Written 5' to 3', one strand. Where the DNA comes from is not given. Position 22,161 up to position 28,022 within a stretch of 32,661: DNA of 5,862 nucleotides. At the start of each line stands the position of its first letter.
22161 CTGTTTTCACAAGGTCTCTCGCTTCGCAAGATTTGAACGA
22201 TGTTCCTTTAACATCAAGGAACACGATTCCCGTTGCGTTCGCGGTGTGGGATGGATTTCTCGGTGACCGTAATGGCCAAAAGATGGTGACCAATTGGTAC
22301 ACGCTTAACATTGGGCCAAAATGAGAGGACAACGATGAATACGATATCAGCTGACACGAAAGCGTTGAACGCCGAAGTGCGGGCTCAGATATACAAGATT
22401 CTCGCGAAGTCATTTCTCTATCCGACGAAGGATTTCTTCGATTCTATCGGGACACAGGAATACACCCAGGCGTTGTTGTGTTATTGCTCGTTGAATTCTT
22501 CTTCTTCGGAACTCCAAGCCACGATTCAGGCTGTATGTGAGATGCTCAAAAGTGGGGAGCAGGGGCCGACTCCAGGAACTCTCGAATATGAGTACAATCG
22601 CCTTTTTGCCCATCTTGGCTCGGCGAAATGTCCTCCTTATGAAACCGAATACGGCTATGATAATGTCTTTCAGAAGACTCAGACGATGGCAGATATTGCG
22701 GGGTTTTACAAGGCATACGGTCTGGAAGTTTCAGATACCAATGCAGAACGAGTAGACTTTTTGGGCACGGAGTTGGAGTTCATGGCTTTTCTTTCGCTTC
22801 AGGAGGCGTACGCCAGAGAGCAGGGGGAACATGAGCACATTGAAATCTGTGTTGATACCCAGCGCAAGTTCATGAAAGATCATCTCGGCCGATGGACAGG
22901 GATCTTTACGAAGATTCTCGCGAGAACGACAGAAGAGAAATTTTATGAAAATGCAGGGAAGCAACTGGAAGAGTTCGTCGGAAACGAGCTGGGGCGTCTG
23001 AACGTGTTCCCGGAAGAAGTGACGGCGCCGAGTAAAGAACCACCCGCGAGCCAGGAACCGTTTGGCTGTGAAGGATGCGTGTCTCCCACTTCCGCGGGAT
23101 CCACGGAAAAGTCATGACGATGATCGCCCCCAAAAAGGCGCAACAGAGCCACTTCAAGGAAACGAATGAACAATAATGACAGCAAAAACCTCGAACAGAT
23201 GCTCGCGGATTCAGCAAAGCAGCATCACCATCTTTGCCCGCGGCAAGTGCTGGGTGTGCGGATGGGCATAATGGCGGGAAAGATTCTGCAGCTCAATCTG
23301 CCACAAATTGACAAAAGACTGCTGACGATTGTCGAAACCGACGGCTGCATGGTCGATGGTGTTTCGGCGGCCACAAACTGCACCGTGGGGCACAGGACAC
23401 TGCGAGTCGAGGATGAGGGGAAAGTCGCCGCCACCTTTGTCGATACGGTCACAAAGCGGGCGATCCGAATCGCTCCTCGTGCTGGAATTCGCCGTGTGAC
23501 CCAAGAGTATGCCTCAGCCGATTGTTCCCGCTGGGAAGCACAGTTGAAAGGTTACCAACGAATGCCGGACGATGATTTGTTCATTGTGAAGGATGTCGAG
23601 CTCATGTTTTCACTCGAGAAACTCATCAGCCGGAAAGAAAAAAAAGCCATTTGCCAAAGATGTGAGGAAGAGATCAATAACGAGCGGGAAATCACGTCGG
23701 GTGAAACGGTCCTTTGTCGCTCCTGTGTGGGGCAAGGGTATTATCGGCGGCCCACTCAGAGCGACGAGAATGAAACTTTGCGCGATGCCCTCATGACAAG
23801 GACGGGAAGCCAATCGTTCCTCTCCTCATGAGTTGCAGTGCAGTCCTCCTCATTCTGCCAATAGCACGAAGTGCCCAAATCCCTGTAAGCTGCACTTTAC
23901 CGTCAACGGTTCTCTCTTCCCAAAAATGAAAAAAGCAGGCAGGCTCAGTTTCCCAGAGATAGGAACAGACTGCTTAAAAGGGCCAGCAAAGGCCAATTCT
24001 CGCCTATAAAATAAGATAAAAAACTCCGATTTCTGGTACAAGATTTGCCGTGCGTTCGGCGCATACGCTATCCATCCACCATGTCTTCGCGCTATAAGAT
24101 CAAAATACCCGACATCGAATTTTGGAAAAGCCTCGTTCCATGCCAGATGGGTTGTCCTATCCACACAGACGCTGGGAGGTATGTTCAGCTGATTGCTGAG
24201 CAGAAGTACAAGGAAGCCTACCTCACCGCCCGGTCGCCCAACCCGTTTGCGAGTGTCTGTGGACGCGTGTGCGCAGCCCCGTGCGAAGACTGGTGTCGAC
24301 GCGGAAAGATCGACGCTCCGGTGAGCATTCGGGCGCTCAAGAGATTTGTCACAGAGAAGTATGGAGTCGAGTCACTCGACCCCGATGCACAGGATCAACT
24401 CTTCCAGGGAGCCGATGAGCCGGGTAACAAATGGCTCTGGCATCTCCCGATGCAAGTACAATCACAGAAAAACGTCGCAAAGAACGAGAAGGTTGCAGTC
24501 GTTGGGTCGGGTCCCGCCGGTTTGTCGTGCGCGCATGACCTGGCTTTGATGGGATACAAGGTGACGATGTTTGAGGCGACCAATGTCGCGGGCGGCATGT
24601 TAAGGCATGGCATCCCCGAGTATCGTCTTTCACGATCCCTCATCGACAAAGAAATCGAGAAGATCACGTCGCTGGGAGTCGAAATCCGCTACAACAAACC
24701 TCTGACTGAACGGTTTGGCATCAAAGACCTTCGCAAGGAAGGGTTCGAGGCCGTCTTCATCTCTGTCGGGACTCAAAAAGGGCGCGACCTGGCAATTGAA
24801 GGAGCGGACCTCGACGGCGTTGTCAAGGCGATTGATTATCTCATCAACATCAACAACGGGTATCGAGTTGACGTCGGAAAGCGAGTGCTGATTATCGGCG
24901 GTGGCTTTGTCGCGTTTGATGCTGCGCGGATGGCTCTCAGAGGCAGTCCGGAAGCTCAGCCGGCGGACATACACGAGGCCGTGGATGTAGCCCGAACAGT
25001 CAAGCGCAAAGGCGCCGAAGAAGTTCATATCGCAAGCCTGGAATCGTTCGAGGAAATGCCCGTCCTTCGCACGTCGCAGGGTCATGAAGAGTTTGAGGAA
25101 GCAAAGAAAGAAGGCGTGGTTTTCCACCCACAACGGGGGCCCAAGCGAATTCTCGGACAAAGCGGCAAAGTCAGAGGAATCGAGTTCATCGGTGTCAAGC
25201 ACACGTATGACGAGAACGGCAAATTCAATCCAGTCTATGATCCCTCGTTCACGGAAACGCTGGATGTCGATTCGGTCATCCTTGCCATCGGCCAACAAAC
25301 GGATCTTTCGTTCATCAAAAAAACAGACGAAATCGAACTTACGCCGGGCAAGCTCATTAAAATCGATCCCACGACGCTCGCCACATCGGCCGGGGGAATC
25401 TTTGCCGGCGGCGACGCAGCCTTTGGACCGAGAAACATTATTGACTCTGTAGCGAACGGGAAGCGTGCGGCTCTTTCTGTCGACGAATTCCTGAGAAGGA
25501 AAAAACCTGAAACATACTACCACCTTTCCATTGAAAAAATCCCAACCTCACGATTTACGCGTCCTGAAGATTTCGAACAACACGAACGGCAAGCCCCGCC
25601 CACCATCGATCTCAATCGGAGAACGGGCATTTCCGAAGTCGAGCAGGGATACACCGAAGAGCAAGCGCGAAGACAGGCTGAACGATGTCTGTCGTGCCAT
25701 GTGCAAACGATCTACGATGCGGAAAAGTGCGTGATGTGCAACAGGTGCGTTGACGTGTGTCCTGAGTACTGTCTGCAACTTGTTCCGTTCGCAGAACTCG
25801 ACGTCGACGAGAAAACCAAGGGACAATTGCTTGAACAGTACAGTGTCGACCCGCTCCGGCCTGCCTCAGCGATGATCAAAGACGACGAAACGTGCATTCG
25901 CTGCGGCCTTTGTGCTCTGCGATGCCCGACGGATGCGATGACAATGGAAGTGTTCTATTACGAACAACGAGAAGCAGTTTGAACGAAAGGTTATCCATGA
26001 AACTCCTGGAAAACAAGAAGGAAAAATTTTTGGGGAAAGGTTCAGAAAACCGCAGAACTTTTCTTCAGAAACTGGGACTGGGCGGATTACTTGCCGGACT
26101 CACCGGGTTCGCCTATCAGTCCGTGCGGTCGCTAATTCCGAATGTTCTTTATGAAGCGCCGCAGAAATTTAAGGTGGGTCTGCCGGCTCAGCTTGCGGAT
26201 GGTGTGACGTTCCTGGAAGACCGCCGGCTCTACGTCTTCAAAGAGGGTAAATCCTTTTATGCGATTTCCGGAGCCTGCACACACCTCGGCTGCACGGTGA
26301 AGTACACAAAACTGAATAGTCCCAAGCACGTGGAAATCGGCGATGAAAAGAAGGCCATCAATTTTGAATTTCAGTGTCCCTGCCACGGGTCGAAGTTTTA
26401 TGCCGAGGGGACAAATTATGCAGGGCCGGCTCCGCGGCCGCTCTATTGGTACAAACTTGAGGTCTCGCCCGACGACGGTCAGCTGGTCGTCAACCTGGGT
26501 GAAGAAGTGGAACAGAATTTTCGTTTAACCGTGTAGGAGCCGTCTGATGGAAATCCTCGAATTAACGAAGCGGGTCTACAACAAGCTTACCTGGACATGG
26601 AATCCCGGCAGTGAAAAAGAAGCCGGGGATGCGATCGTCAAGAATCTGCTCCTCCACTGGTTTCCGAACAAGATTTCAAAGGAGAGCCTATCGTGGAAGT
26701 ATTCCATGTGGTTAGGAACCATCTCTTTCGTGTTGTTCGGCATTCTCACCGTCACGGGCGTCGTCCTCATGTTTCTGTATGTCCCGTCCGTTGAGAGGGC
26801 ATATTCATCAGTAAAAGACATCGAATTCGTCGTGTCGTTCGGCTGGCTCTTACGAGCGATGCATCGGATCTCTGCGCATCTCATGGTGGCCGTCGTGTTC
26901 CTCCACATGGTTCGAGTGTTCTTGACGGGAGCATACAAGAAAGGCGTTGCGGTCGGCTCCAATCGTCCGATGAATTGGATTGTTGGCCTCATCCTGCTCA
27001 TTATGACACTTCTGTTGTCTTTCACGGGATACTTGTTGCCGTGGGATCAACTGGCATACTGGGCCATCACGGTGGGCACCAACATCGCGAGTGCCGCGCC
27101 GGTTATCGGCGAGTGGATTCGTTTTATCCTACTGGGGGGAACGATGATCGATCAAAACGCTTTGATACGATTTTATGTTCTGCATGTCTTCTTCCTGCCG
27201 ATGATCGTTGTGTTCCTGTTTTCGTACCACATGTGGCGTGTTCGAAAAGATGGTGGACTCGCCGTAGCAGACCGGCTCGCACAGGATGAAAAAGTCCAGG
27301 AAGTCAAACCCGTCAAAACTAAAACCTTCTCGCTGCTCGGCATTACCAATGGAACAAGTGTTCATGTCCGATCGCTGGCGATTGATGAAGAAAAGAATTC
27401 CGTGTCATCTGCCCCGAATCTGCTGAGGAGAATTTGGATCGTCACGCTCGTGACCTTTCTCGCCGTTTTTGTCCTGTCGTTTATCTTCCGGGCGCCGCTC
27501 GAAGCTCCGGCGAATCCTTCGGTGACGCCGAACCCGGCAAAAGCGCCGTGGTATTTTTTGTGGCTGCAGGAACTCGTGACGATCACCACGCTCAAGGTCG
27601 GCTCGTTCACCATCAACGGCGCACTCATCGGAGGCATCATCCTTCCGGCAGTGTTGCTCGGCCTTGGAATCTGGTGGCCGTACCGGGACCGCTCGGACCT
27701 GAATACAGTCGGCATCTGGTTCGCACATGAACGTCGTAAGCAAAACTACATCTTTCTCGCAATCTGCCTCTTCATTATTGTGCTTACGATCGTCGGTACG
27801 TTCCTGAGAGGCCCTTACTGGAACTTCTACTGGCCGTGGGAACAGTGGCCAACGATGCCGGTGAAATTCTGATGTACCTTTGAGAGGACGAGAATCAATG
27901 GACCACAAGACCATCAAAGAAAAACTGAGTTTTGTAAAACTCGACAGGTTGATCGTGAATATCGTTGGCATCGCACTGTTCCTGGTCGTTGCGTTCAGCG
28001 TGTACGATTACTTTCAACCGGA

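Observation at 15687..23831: Periplasmic Nitrospira/anammox-type NXR-like molybdoenzyme cluster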

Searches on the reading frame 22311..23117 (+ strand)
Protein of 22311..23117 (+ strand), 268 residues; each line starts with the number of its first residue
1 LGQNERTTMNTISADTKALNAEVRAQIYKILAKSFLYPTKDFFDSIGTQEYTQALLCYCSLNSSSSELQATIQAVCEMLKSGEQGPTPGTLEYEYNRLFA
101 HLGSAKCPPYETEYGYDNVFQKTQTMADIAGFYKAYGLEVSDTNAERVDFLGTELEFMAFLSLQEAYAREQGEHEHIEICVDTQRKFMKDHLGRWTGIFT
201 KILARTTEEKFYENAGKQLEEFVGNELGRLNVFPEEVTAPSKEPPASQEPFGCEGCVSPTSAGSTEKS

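Call 4: search_protein_families(library=pfam, proteins=[window:22311-23117:+])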
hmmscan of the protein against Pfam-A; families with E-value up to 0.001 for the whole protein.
window:22311-23117:+ (268 aa): 1 family
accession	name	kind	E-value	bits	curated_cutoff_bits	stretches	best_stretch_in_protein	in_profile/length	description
PF02613.20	Nitrate_red_del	-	1.7e-24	86.8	22.2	1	65-200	5-135/136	Nitrate reductase delta subunit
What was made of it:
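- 22311..23117 (+): TorD/NarJ-type maturation chaperone; an alternative ATG start lies at 22335. Pfam Nitrate_red_del at 1.7e-24 (call 4).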

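Call 30: search_protein_families(library=ncbifam, proteins=[window:22311-23117:+], max_evalue=0.001)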
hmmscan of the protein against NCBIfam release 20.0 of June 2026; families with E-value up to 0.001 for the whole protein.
window:22311-23117:+ (268 aa): 3 families
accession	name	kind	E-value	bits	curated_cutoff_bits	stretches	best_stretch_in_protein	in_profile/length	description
TIGR03482.1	DMSO_red_II_cha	subfamily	6e-26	91.7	152.3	1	24-229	2-191/197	DMSO reductase family type II enzyme chaperone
NF042981.1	EthbenzDh_ebdD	equivalog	1.1e-13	51.4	360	1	21-227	16-212/222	ethylbenzene dehydrogenase subunit delta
NF003442.0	PRK04976.1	equivalog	1.3e-10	41.5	132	1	18-225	6-203/211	molecular chaperone TorD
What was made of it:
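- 22311..23117 (+): NCBIfam DMSO_red_II_cha at 6e-26, below cutoff (call 30).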

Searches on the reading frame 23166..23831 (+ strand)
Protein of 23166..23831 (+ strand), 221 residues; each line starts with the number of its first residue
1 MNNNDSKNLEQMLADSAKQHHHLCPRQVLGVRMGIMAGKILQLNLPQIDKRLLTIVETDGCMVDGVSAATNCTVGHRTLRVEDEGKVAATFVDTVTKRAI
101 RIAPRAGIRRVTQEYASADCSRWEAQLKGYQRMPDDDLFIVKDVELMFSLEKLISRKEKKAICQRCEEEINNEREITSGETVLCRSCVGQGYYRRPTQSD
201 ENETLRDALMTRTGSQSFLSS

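Call 4: search_protein_families(library=pfam, proteins=[window:23166-23831:+])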
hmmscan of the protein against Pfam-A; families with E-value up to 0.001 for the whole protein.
window:23166-23831:+ (221 aa): 1 family
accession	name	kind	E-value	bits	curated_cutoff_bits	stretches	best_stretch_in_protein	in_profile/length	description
PF02663.19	FmdE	-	1.8e-28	99.7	22.9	1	20-139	2-132/133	FmdE, Molybdenum formylmethanofuran dehydrogenase operon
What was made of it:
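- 23166..23831 (+): FmdE-like protein with a C-terminal CxxC...CxxC zinc-ribbon-like motif; probable accessory factor. Pfam FmdE at 1.8e-28 (call 4).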

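Call 30: search_protein_families(library=ncbifam, proteins=[window:23166-23831:+], max_evalue=0.001)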
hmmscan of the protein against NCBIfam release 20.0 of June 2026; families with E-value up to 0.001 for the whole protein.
window:23166-23831:+ (221 aa): 0 families

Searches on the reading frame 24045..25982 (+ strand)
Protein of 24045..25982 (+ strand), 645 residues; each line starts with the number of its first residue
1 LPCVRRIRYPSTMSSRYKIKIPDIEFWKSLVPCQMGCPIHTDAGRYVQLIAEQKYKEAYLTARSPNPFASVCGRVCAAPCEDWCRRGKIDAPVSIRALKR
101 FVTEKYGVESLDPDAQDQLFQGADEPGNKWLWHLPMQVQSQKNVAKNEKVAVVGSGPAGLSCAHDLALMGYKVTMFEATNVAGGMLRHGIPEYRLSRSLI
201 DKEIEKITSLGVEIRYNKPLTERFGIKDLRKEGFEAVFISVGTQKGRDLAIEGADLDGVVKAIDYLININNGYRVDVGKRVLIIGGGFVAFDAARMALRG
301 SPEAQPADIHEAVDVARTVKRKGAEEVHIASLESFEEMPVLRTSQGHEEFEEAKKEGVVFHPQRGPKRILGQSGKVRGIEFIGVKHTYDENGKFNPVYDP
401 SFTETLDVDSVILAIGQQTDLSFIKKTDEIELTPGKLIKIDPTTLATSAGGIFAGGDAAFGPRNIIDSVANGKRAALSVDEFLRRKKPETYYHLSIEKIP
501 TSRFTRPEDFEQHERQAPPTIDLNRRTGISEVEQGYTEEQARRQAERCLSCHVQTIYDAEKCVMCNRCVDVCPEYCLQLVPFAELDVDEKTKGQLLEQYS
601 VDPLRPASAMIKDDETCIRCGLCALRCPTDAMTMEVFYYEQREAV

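Call 4: search_protein_families(library=pfam, proteins=[window:24045-25982:+])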
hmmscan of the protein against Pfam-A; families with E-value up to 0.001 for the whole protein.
window:24045-25982:+ (645 aa): 17 families
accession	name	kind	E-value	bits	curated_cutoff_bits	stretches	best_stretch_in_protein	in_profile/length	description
PF07992.20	Pyr_redox_2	-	2.2e-26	93.4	26.1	1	149-471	2-286/291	Pyridine nucleotide-disulphide oxidoreductase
PF14691.11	Fer4_20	-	1.1e-18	67.6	25.8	1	32-105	31-107/113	Dihydroprymidine dehydrogenase domain II, 4Fe-4S cluster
PF00037.32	Fer4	-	1.4e-10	41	21.1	2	611-632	2-23/24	4Fe-4S binding domain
PF12838.12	Fer4_7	-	1e-08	35.9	27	1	561-631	1-52/52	4Fe-4S dicluster domain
PF01266.30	DAO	-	2e-07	31.3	27.9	1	149-190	1-50/353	FAD dependent oxidoreductase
PF13450.12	NAD_binding_8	-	2.1e-07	31.5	21.9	1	152-186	1-35/68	NAD(P)-binding Rossmann-like domain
PF00070.33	Pyr_redox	-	3.4e-07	31.1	22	0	149-180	1-32/82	Pyridine nucleotide-disulphide oxidoreductase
PF13738.12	Pyr_redox_3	-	3.8e-07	30.1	30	0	152-187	2-38/305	Pyridine nucleotide-disulphide oxidoreductase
PF13237.11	Fer4_10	-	4.9e-07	30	25.5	2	556-583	3-22/53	4Fe-4S dicluster domain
PF13187.11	Fer4_9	-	2.6e-06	27.8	27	1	561-632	1-52/52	4Fe-4S dicluster domain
PF13484.11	Fer4_16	-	8e-06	27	30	0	561-588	1-27/66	4Fe-4S double cluster binding domain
PF12797.12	Fer4_2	-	1.3e-05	25.3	24.5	1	556-574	4-22/22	4Fe-4S binding domain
PF12831.13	FAD_oxidored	-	1.5e-05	24.9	27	1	150-188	2-40/416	FAD dependent oxidoreductase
PF01262.27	AlaDh_PNT_C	-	3.5e-05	23.8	23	0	280-312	30-62/214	Alanine dehydrogenase/PNT, C-terminal domain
PF00890.30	FAD_binding_2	-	8.9e-05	22.3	20.4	1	150-184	2-36/414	FAD binding domain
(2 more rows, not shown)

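Call 50: search_protein_families(library=ncbifam, proteins=[window:24045-25982:+], max_evalue=0.001)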
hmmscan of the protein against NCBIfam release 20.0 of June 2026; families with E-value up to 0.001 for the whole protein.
window:24045-25982:+ (645 aa): 78 families (the best 25 are shown)
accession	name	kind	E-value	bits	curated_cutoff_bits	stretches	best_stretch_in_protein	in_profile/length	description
NF009410.0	PRK12771.1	subfamily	1.6e-127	426.5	516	3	143-299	134-289/566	NAD(P)-binding protein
NF009454.0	PRK12814.1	equivalog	2.5e-97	326.8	916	3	146-300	192-345/657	putative NADPH-dependent glutamate synthase small subunit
NF010590.0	PRK13984.1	equivalog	4.3e-96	322.4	946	2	137-487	278-610/611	putative oxidoreductase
TIGR01316.1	gltA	equivalog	1.6e-81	274.4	471.75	2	31-301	36-295/449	NADPH-dependent glutamate synthase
NF009414.0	PRK12778.1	equivalog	2.4e-80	270.8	1103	3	142-299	426-591/752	bifunctional dihydroorotate dehydrogenase B NAD binding subunit/NADPH-dependent glutamate synthase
TIGR03315.1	Se_ygfK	equivalog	2e-72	244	835.3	2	30-299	444-687/1012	putative selenate reductase subunit YgfK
TIGR01317.1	GOGAT_sm_gam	subfamily_domain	5.3e-58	197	447.7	2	146-484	142-479/485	glutamate synthase small subunit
NF009413.0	PRK12775.1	equivalog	8.5e-55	186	1895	2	145-488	428-759/1006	putative trifunctional 2-polyprenylphenol hydroxylase/glutamate synthase subunit beta/ferritin domain-containing protein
TIGR01318.1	gltD_gamma_fam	subfamily_domain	9.6e-55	186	482.95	3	144-300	138-304/467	glutamate synthase, small subunit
NF009409.0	PRK12770.1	subfamily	3.7e-52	177.6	343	2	140-298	11-193/360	putative glutamate synthase subunit beta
NF045663.1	diclust_near_Sec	equivalog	1.3e-48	165.7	530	3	32-105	19-92/759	pyridine nucleotide-disulfide oxidoreductase/dicluster-binding protein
NF009415.0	PRK12779.1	equivalog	2.1e-48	165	1519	2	34-299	211-468/944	putative bifunctional glutamate synthase subunit beta/2-polyprenylphenol hydroxylase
NF009408.0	PRK12769.1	equivalog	3.8e-45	154.2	1003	2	146-487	326-655/659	formate-dependent uric acid utilization protein AegA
NF009451.0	PRK12809.1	equivalog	4.5e-33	114.4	1154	2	141-481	304-632/639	formate-dependent uric acid utilization protein YgfT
NF045599.1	bili_reduct_long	exception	2.6e-16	59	750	1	143-303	377-529/641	bilirubin reductase, long form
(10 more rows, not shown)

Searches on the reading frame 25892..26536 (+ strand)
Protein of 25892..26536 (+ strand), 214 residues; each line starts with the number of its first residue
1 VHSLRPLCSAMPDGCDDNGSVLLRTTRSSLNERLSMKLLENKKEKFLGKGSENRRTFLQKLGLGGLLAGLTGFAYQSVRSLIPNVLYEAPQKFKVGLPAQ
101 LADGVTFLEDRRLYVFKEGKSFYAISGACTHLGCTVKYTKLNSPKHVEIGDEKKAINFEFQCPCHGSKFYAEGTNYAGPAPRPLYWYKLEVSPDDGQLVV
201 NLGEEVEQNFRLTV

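Call 30: search_protein_families(library=ncbifam, proteins=[window:25892-26536:+], max_evalue=0.001)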
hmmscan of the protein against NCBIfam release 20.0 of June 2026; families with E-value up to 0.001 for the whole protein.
window:25892-26536:+ (214 aa): 6 families
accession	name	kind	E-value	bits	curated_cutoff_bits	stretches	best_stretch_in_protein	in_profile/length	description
NF045928.1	Cytb6fFeSPetC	equivalog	6.7e-14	51.6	250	1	123-199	102-162/179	cytochrome b6-f complex iron-sulfur subunit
NF010001.0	PRK13474.1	subfamily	3.9e-13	49.1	154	1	123-211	101-170/178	cytochrome b6-f complex iron-sulfur subunit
TIGR01416.1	Rieske_proteo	equivalog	1.3e-12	48.1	97.4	1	116-185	102-161/176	ubiquinol-cytochrome c reductase iron-sulfur subunit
TIGR03171.1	soxL2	equivalog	9.4e-06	24.8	582.1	0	120-151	176-207/321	Rieske iron-sulfur protein SoxL2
NF007422.0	PRK09965.1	equivalog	0.00019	21.5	113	0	109-205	22-103/106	bifunctional 3-phenylpropionate/cinnamic acid dioxygenase ferredoxin subunit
NF050121.1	bc1_QcrA_actin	exception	0.00019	21.1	275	0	121-199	239-304/319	cytochrome bc1 complex Rieske iron-sulfur subunit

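Call 31: search_protein_families(library=pfam, proteins=[window:25892-26536:+])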
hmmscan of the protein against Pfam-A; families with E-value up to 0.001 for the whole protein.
window:25892-26536:+ (214 aa): 1 family
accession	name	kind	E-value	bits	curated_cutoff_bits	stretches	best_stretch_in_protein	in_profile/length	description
PF00355.32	Rieske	-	1.5e-10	41.3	20.3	1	106-185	19-85/88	Rieske [2Fe-2S] domain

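Call 66: search_solved_structures(query=window:25892-26533:+, max_evalue=0.01, show_alignments=2)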
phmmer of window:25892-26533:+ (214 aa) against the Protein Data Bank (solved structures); distinct sequences matched with E-value up to 0.01: 41.
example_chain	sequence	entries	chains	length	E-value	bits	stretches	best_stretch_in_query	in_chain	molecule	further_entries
9rk4_A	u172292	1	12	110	4.1e-21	78.8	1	92-206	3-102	Similar to the Rieske Protein II of bc1 complex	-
9rk3_A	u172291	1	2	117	4.4e-19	72.1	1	93-201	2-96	Similar to Rieske 2Fe-2S iron sulfur protein (Cytochrome b6-F complex)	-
8hn2_A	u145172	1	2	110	6.1e-12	48.8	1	108-203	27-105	Cytochrome b6-f complex iron-sulfur subunit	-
7zxy_D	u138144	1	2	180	1.9e-09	40.7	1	121-205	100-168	Cytochrome b6-f complex iron-sulfur subunit 2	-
7r0w_D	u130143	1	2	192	2.3e-09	40.4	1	121-205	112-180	Rieske domain, PetC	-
2zt9_D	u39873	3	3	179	2.2e-07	33.9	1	116-187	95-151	Cytochrome b6-f complex iron-sulfur subunit 1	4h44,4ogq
1q90_C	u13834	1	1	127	3.2e-07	33.4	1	122-192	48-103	Cytochrome B6-F complex iron-sulfur subunit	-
3azc_A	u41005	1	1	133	3.5e-07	33.2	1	121-200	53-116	Cytochrome b6-f complex iron-sulfur subunit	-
6kls_A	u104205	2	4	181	7.5e-07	32.2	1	112-186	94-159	Rieske-I iron sulfur protein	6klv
1vf5_D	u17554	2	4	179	1.3e-06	31.3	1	117-194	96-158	RIESKE IRON-SULFUR PROTEIN | Cytochrome b6-f complex iron-sulfur subunit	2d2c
2e74_D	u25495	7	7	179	1.4e-06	31.3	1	117-194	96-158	Cytochrome b6-f complex iron-sulfur subunit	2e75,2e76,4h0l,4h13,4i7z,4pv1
5cxm_A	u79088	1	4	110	1.9e-06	30.9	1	124-194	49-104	Cytochrome b6/f complex iron-sulfur subunit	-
1rfs_A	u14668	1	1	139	2.1e-06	30.7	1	121-200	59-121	RIESKE PROTEIN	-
6rqf_L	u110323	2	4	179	4.6e-06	29.6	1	121-200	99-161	Cytochrome b6-f complex iron-sulfur subunit, chloroplastic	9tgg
1jm1_A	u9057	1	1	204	7e-06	29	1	121-197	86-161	Rieske iron-sulfur protein soxF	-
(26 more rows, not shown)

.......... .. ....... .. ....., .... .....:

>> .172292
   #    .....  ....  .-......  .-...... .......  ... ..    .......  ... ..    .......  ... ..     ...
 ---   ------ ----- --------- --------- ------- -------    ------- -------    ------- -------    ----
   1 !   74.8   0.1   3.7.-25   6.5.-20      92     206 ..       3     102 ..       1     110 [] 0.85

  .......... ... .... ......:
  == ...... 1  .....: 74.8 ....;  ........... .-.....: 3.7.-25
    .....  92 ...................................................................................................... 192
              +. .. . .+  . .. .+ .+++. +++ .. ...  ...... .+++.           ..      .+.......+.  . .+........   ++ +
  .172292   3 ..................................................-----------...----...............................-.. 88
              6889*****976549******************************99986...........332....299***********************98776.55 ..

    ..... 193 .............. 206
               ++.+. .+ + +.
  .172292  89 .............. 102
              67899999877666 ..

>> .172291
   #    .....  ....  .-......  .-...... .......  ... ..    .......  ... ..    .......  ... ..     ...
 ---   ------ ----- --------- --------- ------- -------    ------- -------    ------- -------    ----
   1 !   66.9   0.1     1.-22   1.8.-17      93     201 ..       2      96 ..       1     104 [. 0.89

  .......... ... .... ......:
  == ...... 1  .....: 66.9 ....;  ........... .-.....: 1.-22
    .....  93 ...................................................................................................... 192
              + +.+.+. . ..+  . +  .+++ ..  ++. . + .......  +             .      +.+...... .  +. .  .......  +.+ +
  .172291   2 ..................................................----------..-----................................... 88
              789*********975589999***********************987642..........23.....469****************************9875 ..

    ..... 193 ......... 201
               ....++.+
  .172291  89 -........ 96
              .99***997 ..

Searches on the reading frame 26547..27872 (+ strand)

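Call 30: search_protein_families(library=ncbifam, proteins=[window:26547-27872:+], max_evalue=0.001)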
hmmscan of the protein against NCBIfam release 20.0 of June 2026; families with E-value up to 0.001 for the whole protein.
window:26547-27872:+ (441 aa): 5 families
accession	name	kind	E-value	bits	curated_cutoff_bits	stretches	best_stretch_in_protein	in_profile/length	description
NF040969.1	cytb_ExtP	equivalog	2.5e-73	246.3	290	1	30-238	1-203/205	selenite/tellurite reduction operon b-type cytochrome ExtP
NF002990.0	PRK03735.1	subfamily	7e-54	182.9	325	1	34-236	22-218/223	cytochrome b6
NF050120.1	bc1_QcrB_actin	exception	2.2e-29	102.7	500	1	56-232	28-215/458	cytochrome bc1 complex cytochrome b subunit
NF041076.1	cyt_b_SoxC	equivalog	1.2e-22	80.5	740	1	50-230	24-193/542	proton pump complex cytochrome B SoxC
NF040970.1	memb_ExtQ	equivalog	1.1e-20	74.2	150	1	286-430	2-133/134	selenite/tellurite reduction operon b-type cytochrome membrane protein ExtQ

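Call 31: search_protein_families(library=pfam, proteins=[window:26547-27872:+])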
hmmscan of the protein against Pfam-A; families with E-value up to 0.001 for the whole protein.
window:26547-27872:+ (441 aa): 3 families
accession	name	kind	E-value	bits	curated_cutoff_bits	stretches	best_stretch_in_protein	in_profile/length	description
PF00033.24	Cytochrome_B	-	9.7e-43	146.6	27.2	1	54-235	14-188/189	Cytochrome b/b6/petB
PF13631.11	Cytochrom_B_N_2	-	3.1e-37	128.6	27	1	111-256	1-139/169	Cytochrome b(N-terminal)/b6/petB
PF14358.11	DUF4405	-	6e-05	23.9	26.7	1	56-121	2-62/66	Domain of unknown function (DUF4405)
